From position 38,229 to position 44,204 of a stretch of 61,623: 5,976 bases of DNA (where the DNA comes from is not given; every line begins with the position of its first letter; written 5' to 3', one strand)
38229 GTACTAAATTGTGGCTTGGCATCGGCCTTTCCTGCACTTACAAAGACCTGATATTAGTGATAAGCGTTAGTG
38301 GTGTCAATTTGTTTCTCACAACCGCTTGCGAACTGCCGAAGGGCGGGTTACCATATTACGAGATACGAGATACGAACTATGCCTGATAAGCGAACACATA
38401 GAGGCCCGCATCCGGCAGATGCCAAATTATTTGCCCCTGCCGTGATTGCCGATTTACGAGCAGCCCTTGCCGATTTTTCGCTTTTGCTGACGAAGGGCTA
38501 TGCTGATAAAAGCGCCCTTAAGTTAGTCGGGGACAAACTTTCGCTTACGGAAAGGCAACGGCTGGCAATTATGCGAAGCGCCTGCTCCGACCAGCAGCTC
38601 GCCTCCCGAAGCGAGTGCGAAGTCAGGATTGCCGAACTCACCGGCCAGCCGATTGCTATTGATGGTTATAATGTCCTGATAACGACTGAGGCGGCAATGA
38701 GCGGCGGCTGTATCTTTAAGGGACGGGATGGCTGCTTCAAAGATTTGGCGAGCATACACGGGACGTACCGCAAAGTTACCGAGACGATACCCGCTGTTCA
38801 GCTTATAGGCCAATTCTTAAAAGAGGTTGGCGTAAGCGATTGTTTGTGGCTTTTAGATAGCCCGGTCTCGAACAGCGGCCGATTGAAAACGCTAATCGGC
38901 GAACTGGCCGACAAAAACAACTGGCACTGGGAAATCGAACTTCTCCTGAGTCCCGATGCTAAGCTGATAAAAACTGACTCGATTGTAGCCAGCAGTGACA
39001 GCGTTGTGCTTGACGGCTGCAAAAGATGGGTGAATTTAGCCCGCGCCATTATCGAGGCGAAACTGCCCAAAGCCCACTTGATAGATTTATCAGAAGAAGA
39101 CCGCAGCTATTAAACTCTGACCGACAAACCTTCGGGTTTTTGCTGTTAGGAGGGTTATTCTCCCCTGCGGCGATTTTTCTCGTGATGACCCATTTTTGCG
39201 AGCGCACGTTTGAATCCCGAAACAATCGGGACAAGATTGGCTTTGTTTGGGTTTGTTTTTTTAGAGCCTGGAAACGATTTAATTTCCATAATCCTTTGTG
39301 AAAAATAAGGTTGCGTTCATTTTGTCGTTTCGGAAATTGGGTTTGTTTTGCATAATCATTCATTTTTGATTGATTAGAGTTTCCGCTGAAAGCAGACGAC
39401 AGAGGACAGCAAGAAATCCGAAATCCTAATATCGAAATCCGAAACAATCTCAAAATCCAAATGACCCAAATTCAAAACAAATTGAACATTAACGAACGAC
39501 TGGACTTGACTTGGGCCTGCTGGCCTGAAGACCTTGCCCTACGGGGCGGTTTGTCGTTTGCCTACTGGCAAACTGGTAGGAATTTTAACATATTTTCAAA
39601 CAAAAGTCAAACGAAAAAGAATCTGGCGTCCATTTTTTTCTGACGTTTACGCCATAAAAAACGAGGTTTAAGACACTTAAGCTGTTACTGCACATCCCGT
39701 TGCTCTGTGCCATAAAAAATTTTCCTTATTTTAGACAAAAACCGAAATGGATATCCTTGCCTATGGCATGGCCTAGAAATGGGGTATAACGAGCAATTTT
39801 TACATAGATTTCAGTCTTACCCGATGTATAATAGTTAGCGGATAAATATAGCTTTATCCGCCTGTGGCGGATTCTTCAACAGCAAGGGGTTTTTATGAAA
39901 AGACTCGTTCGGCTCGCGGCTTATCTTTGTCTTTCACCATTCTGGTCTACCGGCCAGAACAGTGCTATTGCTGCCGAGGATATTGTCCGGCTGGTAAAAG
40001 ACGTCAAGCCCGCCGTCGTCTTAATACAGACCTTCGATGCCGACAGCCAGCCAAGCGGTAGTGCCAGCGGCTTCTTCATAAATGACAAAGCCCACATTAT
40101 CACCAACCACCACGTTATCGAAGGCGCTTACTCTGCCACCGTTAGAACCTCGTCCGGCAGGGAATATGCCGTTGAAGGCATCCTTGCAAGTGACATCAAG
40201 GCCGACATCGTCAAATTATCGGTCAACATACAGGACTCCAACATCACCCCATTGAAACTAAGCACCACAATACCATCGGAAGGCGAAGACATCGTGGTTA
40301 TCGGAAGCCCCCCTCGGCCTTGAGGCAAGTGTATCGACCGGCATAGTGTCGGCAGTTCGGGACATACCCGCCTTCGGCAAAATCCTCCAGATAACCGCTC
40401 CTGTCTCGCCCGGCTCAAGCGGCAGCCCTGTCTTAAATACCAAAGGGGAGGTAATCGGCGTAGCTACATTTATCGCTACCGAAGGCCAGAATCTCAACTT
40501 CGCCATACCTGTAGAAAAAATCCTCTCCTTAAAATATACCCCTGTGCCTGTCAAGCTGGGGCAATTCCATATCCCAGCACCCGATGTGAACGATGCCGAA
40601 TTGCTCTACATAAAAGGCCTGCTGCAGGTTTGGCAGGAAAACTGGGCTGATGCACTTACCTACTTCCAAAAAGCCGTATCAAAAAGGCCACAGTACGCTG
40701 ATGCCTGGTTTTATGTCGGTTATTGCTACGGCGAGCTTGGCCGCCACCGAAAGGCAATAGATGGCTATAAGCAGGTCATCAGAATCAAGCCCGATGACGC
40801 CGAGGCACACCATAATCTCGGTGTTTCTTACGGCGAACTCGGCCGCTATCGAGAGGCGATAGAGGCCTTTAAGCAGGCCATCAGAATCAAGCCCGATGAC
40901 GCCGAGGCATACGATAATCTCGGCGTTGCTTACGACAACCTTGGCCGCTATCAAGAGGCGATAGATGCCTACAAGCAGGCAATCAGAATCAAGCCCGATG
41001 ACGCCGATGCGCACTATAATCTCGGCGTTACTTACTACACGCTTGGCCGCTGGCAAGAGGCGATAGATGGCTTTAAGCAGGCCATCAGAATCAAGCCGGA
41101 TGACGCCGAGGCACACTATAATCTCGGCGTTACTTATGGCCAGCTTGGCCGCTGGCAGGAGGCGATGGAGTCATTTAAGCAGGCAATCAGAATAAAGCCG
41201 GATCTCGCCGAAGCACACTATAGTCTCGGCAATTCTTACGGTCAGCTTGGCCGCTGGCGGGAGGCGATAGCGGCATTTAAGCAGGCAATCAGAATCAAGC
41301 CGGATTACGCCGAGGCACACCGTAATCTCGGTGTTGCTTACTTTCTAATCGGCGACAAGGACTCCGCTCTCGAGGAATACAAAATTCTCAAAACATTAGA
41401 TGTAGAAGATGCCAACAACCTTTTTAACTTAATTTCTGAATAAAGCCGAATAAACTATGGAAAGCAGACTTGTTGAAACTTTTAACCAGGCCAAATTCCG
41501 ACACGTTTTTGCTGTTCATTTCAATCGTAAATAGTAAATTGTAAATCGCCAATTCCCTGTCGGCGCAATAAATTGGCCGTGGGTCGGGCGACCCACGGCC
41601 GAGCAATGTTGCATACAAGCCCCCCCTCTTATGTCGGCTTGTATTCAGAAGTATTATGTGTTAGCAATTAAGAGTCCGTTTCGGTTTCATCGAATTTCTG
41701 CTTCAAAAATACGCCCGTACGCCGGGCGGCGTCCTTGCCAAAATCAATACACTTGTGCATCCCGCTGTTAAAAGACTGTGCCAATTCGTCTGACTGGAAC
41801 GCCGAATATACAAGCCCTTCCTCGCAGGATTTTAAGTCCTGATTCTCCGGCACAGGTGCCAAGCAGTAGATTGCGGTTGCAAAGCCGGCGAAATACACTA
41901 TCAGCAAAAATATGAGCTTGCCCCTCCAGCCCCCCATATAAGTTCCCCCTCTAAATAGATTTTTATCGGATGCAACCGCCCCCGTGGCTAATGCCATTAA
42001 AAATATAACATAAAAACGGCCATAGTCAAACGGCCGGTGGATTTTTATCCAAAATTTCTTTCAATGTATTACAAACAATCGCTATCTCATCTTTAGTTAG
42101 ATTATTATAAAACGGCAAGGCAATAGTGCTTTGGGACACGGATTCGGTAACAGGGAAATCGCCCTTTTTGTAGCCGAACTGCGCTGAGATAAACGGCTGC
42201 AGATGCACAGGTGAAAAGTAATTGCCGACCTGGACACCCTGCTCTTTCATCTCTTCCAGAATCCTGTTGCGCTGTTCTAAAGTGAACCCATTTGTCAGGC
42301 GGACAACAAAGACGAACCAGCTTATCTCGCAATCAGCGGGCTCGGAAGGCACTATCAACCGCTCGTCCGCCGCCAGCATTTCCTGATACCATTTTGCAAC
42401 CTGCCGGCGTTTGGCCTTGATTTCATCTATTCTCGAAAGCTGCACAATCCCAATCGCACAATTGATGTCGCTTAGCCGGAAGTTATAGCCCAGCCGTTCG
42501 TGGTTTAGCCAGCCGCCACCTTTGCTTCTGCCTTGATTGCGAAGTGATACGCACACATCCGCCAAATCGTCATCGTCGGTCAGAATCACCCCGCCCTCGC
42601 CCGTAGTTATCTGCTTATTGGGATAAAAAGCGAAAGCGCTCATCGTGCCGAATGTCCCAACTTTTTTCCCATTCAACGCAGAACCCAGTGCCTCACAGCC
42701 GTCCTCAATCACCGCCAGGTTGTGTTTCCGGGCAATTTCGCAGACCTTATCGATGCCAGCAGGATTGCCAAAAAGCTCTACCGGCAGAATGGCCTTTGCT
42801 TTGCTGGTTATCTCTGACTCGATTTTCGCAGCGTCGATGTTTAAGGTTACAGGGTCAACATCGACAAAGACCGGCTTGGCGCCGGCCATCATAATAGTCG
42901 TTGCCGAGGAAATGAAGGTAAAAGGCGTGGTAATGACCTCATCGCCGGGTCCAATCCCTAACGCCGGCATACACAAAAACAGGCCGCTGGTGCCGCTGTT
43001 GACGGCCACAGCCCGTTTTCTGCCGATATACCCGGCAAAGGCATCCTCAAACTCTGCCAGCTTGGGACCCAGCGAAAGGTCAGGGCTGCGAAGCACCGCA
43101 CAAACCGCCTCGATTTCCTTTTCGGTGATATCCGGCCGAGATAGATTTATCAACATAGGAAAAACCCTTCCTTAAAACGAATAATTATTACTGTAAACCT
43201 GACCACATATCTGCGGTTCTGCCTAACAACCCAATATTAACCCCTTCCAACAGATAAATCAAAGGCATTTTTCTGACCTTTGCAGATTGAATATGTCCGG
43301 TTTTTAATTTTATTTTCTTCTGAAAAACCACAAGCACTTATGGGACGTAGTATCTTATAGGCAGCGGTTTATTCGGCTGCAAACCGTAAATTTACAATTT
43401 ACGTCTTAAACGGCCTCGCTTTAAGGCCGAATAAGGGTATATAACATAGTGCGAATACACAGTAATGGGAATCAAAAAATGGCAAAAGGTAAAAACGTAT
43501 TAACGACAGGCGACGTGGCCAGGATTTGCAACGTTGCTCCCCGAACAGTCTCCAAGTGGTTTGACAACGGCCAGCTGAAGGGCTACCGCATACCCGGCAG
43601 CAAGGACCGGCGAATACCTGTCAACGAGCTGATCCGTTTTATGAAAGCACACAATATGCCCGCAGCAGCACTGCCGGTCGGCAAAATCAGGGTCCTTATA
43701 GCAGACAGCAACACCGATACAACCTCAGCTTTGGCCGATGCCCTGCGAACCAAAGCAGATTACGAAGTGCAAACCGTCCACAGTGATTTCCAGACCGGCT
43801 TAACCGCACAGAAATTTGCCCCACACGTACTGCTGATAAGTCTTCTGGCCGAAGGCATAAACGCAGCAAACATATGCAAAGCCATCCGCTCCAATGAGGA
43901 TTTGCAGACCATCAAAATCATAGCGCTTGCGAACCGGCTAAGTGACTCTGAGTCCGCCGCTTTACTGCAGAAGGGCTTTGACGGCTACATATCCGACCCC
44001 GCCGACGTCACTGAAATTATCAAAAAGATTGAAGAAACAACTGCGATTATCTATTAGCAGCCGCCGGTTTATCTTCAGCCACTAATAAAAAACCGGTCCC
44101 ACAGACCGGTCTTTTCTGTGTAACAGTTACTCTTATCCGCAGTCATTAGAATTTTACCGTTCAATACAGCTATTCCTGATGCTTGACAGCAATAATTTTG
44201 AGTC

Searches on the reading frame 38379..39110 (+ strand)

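Call 67: search_protein_families(library=pfam, proteins=[window:38379-39110:+])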
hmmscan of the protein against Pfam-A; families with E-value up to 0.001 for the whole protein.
window:38379-39110:+ (244 aa): 2 families
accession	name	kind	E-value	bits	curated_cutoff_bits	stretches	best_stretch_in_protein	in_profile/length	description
PF18481.7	DUF5616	-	6.8e-52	175.9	27.6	1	85-222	2-139/140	Domain of unknown function (DUF5616)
PF04256.18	DUF434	-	2.2e-15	56.4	27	1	26-78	2-54/56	Protein of unknown function (DUF434)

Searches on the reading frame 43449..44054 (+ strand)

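Call 10: search_protein_families(library=pfam, proteins=[window:43449-44054:+])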
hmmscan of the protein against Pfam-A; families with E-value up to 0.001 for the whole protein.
window:43449-44054:+ (202 aa): 2 families
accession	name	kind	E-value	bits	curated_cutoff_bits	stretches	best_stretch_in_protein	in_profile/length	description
PF12728.13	HTH_17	-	1.8e-09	38.1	27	1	17-67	1-49/51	Helix-turn-helix domain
PF00072.30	Response_reg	-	3.5e-08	34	30.2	1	82-195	1-111/111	Response regulator receiver domain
